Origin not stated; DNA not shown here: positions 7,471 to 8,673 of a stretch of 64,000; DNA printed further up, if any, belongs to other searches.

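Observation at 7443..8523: Candidate RRNPP-type peptide signalling cassette: XRE-HTH/helical-repeat regulator with a convergent, unannotated 57-aa secreted pro-peptide gene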

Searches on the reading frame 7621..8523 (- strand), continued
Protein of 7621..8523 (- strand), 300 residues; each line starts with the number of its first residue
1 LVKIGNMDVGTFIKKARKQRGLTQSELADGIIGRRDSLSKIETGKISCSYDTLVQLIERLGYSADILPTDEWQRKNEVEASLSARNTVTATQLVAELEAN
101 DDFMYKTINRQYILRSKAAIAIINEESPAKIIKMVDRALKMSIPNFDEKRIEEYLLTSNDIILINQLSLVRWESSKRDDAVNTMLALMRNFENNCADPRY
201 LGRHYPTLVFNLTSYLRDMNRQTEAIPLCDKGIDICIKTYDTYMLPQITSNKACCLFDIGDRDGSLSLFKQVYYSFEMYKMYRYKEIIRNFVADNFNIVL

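Call 37: search_solved_structures(query=A4, max_evalue=1, show_alignments=3)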
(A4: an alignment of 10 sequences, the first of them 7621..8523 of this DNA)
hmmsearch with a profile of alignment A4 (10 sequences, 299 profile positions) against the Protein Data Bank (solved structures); distinct sequences matched with E-value up to 1: 99 (the best 60 are shown).
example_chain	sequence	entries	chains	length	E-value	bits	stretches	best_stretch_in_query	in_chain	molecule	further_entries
2qfc_A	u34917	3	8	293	9.7e-14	54.3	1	9-290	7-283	PlcR protein | Transcriptional activator PlcR protein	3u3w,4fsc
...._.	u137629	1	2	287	6.4e-08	35.3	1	2-123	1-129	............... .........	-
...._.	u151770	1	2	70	1.4e-06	30.9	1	8-60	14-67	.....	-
2mez_A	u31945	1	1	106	1.4e-05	27.5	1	10-75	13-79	Multiprotein Bridging Factor (MBP-like)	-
4yv6_A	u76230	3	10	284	1.8e-05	27.2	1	9-94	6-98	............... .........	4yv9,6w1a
5w4m_A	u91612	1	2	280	2.1e-05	27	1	9-94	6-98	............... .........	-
5w4n_A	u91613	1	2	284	2.2e-05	26.9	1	9-94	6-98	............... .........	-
9sf2_A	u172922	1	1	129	2.8e-05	26.6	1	9-71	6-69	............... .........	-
1x57_A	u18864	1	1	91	3.9e-05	26.1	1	5-56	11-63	Endothelial differentiation-related factor 1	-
6zvh_i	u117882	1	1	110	6.6e-05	25.4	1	5-54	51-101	Endothelial differentiation-related factor 1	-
5k98_B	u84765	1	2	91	7.6e-05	25.2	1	12-69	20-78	Antitoxin HipB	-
9b0q_CH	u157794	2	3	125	7.7e-05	25.1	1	5-56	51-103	Endothelial differentiation-related factor 1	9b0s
9p73_CH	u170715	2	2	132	8.5e-05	25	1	5-56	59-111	Endothelial differentiation-related factor 1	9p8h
2wiu_B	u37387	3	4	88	0.0001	24.7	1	12-65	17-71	HTH-TYPE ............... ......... HIPB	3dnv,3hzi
9rpv_E4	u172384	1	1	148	0.00011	24.6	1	5-56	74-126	Endothelial differentiation-related factor 1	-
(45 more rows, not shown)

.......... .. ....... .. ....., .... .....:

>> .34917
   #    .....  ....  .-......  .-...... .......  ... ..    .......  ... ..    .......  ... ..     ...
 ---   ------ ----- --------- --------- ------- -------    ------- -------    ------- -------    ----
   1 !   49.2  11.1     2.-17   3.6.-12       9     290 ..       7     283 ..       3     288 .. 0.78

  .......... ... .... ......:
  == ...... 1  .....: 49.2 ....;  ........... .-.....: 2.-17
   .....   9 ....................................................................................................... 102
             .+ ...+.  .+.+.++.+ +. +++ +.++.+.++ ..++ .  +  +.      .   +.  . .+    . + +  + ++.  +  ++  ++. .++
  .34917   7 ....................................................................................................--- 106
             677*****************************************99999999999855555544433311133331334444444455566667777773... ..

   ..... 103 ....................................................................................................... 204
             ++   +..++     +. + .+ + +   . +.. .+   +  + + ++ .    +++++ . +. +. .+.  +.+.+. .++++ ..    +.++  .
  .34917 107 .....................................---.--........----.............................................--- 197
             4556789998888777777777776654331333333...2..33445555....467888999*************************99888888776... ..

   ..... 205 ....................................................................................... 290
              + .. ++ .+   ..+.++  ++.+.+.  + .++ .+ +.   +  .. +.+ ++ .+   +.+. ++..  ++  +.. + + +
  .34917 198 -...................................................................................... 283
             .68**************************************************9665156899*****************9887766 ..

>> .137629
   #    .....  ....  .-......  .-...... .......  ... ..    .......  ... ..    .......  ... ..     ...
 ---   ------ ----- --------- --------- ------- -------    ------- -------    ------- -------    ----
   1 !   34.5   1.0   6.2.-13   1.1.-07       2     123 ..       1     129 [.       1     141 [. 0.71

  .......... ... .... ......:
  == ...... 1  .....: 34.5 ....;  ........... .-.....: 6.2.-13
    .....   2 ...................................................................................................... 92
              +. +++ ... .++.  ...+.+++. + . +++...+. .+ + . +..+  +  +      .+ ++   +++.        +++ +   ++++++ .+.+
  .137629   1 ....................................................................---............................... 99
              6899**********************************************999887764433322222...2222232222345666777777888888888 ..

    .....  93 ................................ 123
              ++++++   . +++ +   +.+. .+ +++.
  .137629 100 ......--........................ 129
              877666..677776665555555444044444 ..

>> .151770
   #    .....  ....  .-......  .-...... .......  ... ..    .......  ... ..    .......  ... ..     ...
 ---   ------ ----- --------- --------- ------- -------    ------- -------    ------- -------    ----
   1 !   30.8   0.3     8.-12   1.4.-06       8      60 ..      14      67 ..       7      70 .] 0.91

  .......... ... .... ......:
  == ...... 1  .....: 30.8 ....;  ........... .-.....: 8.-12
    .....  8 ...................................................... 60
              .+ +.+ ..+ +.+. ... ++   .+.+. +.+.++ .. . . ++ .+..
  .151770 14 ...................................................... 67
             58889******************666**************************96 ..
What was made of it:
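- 7621..8523 (-): Receptor/regulator gene: 300-aa XRE-HTH plus TPR-like PlcR homologue (TTG start). Family profile vs PlcR 2qfc, full length, E 9.7e-14 (call 37).
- On PlcR/PapR subfamily: E 9.7e-14 over residues 9-290 of the profile and 7-283 of 2qfc (call 37).
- Closest known: Group III Rgg/SHP systems of streptococci. Different: The receptor is nearer to PlcR than to Rgg by sequence (call 37).
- The family profile matches PlcR over residues 9-290 (E 9.7e-14, call 37).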

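Call 40: find_related_loci(query=A4, collection=genome_contigs, flank=3000)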
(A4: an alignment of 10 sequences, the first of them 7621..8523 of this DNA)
Query A4 (300 aa) in genome_contigs; peptide patterns used: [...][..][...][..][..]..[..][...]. (x = any residue, [..] = any of these).
19 stretches matched a pattern; 1 encode a relative of the query (tblastn E <= 1e-3); 1 distinct loci.
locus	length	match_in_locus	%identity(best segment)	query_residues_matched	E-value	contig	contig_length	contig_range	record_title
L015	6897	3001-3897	52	1-300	6e-107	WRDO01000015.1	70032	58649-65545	MAG: Defluviitaleaceae bacterium isolate Lab288P3bin217 Ga0123353_10000233, whole genome shotgun sequence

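Call 41: find_related_loci(query=A4, collection=metagenome_contigs, flank=3000)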
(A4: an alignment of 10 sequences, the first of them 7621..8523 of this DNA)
Query A4 (300 aa) in metagenome_contigs; peptide patterns used: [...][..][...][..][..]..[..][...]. (x = any residue, [..] = any of these).
37 stretches matched a pattern; 3 encode a relative of the query (tblastn E <= 1e-3); 3 distinct loci.
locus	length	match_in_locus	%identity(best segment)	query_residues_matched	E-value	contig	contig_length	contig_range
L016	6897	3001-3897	52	1-300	1e-106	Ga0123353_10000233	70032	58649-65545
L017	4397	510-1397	40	4-300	9e-70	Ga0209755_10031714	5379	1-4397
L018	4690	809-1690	38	2-296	2e-63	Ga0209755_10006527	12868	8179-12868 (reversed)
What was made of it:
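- Tried and rejected: More loci. find_related_loci in genome_contigs and metagenome_contigs returned only contigs already in hand (calls 40, 41).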

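Call 42: predict_structure(alignment_id=A4)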
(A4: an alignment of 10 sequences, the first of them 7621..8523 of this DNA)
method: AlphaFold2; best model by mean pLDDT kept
length: 300 residues; sequences in the alignment: 10
mean_pLDDT: 91.3   pTM: 0.88
mean pLDDT of the five models: 91.3, 90.5, 90.3, 90.0, 89.3
residues with pLDDT >= 90: 219; 70-90: 70; 50-70: 8; < 50: 3
segments of 3 or more residues with pLDDT < 50: 65-67
pLDDT, mean of each block of 10 residues (from residue 1): 79 93 90 78 87 87 63 89 95 96 90 97 96 97 93 92 96 95 95 79 91 97 97 93 94 97 97 95 94 94
secondary structure, 60 per line:
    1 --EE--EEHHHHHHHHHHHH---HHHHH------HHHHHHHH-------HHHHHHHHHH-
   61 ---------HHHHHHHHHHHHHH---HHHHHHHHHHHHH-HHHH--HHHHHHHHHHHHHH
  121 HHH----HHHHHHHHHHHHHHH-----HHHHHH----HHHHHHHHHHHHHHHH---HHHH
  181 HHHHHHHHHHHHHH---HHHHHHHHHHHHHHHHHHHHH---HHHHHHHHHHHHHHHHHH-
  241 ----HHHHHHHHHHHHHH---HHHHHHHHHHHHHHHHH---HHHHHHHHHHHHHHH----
elements in order: H9-20 H24-28 H35-42 H50-59 H70-83 H87-99 H101-104 H107-123 H128-142 H148-153 H158-173 H177-194 H198-218 H222-239 H245-258 H262-278 H282-296
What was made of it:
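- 7621..8523 (-): AF2 pLDDT 91.3 (call 42).
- The AF2 model (pLDDT 91.3, pTM 0.88, call 42) has RRNPP receptors as its first 21 Foldseek PDB hits.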

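Call 45: fold_search(model_id=the predicted structure, library=pdb)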
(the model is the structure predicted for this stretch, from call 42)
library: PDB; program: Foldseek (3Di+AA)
matches with E <= 10: 1437; with E <= 0.001: 29
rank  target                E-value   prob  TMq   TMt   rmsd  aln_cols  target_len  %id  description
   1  3u3w_A                2.2e-08  1.00  0.60  0.63  10.1       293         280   17  Crystal Structure of Bacillus thuringiensis PlcR in complex with the peptide PapR7 and DNA (released 2013-01-09)
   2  2qfc_A                5.2e-08  1.00  0.60  0.63  13.3       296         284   17  Crystal Structure of Bacillus thuringiensis PlcR complexed with PapR (released 2007-11-06)
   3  5juf                  2.6e-05  1.00  0.56  0.56   9.9       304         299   16  Crystal structure of the apo form of ComR from S. thermophilus. (released 2016-10-26)
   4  4fsc_B                4.1e-05  1.00  0.57  0.64  11.1       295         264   16  Crystal Structure of Bacillus thuringiensis PlcR in its apo form (released 2013-03-13)
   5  5w4m_B                4.7e-05  1.00  0.52  0.55  10.7       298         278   12  Crystal structure of Streptococcus dysgalactiae SHP pheromone receptor Rgg2(C45S) (released 2017-10-25)
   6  5w4m_A                4.9e-05  1.00  0.52  0.56  10.6       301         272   12  Crystal structure of Streptococcus dysgalactiae SHP pheromone receptor Rgg2(C45S) (released 2017-10-25)
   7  5w4n_B                5.3e-05  1.00  0.53  0.57  10.9       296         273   13  Crystal structure of Streptococcus dysgalactiae SHP pheromone receptor Rgg2(C45S) (released 2017-10-25)
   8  4fsc_C                5.6e-05  1.00  0.58  0.65  11.4       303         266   14  Crystal Structure of Bacillus thuringiensis PlcR in its apo form (released 2013-03-13)
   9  4yv9_D                6.6e-05  1.00  0.51  0.56  10.7       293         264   14  X-ray crystal structure of Streptococcus dysgalactiae SHP pheromone receptor Rgg2 (released 2015-04-08)
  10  4fsc_A                9.2e-05  1.00  0.58  0.65  11.2       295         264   16  Crystal Structure of Bacillus thuringiensis PlcR in its apo form (released 2013-03-13)
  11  5w4n_A                9.2e-05  1.00  0.52  0.57  10.2       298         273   13  Crystal structure of Streptococcus dysgalactiae SHP pheromone receptor Rgg2(C45S) (released 2017-10-25)
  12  6w1f_A                1.0e-04  1.00  0.52  0.55  10.8       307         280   13  Crystal structure of Streptococcus thermophilus SHP pheromone receptor Rgg3 bound to DNA (released 2020-10-21)
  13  4yv9_C                1.1e-04  1.00  0.52  0.57  10.6       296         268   13  X-ray crystal structure of Streptococcus dysgalactiae SHP pheromone receptor Rgg2 (released 2015-04-08)
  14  6qer_D                1.3e-04  1.00  0.52  0.53  10.3       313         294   15  Apo Form Of ComR From S. Thermophilus in space group C2 (released 2019-02-20)
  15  4yv6_C                1.3e-04  1.00  0.51  0.56  10.6       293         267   13  X-ray crystal structure of Streptococcus dysgalactiae SHP pheromone receptor Rgg2 (released 2015-04-08)
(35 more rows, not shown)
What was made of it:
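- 7621..8523 (-): Foldseek top hits are PlcR, ComR, Rgg, Rap and PrgX (call 45).
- On Group III Rgg/SHP: Rgg structures score worse than PlcR (calls 37, 45).
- Closest known: Group III Rgg/SHP systems of streptococci. Same: The receptor has the same overall fold (call 45).
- Closest known: PrgX/PrgQ of pCF10. Same: An RRNPP receptor (call 45).
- The best is PlcR+PapR+DNA, 3u3w, E 2e-8 (call 45). The closest structural and sequence relative is PlcR, which is an activator (calls 37, 45).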

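Call 57: find_homologous_proteins(query=A5, max_evalue=1e-20)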
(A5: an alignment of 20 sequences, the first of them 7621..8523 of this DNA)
Query A5 (20 sequences) (300 aa, profile of the alignment): 10 proteins with E <= 1e-20 among 5085 candidates.
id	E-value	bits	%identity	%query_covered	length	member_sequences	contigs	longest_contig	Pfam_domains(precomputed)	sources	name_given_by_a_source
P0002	1.2e-122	427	54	100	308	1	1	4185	PF12844.14,PF01381.29,PF18768.8,PF13560.13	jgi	jgi:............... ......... with XRE-family HTH domain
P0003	9.2e-122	424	52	100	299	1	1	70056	PF12844.14,PF00515.35,PF01381.29,PF13176.13,PF18768.8,PF07719.24,PF13374.13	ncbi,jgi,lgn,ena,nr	ncbi:MAG: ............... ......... [Defluviitaleaceae bacterium]|nr:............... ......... [Defl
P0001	1.4e-118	414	100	100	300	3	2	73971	PF12844.14,PF01381.29,PF13560.13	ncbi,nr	ncbi:MAG: helix-turn-helix domain-containing protein [Defluviitaleaceae bacterium]|nr:helix-turn-hel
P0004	2.0e-108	380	48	98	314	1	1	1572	PF12844.14,PF01381.29,PF13374.13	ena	-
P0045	4.0e-102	359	32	97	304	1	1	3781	PF12844.14,PF00515.35,PF01381.29,PF13424.13,PF18768.8,PF07719.24,PF13374.13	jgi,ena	-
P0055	1.7e-90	321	34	90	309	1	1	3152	PF12844.14,PF01381.29,PF18768.8,PF13560.13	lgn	-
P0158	2.6e-50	189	23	89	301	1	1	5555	PF01381.29,PF18768.8,PF13560.13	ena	-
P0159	9.8e-39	151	26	78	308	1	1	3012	PF00515.35,PF01381.29,PF13424.13,PF13560.13,PF07719.24,PF13374.13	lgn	-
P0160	1.6e-36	144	27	65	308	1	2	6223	PF01381.29,PF13560.13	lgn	-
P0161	5.6e-34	136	26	65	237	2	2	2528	PF00515.35,PF01381.29,PF13424.13,PF18768.8,PF13560.13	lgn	-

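Call 58: find_encoding_contigs(protein=P0045, flank=4000, max_places=1)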
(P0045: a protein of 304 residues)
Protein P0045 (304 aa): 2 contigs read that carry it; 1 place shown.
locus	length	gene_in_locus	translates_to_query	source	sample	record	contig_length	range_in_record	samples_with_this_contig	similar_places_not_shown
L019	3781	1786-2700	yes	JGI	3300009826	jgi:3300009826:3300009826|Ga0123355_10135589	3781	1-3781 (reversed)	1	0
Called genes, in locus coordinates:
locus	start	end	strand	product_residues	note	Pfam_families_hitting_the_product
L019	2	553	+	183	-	?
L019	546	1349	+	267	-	PF04203:Sortase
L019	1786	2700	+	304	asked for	PF01381:HTH_3, PF12844:HTH_19 (weak), PF18768:RNPP_C (weak), PF07719:TPR_2 (faint), PF13374:TPR_10 (faint), PF13424:TPR_12 (faint), PF00515:TPR_1 (faint)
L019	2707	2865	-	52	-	-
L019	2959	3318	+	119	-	-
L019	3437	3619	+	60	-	-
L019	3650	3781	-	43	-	?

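Call 59: find_encoding_contigs(protein=P0055, flank=4000, max_places=1)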
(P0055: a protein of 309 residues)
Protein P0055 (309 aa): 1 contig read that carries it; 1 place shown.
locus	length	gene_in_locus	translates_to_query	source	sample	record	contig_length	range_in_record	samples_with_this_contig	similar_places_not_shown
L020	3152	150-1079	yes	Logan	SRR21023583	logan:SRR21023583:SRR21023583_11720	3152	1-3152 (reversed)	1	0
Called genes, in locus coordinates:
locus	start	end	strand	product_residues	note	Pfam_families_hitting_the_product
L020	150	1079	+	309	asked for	PF01381:HTH_3, PF12844:HTH_19, PF13560:HTH_31, PF18768:RNPP_C (weak)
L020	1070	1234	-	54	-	-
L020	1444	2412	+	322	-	-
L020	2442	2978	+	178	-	-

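Call 60: find_encoding_contigs(protein=P0158, flank=4000, max_places=1)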
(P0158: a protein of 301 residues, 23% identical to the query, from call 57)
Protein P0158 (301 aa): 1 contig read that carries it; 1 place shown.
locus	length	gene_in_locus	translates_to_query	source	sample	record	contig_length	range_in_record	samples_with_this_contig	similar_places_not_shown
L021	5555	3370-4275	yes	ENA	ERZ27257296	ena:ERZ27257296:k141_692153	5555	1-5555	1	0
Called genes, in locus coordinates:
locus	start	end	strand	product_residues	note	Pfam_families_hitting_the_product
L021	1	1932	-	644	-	?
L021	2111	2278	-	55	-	PF07872:DUF1659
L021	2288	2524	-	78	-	PF11148:DUF2922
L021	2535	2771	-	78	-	PF11148:DUF2922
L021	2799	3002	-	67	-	PF07872:DUF1659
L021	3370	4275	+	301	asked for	PF01381:HTH_3, PF13560:HTH_31, PF18768:RNPP_C (weak)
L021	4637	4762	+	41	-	-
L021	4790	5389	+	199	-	-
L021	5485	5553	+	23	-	?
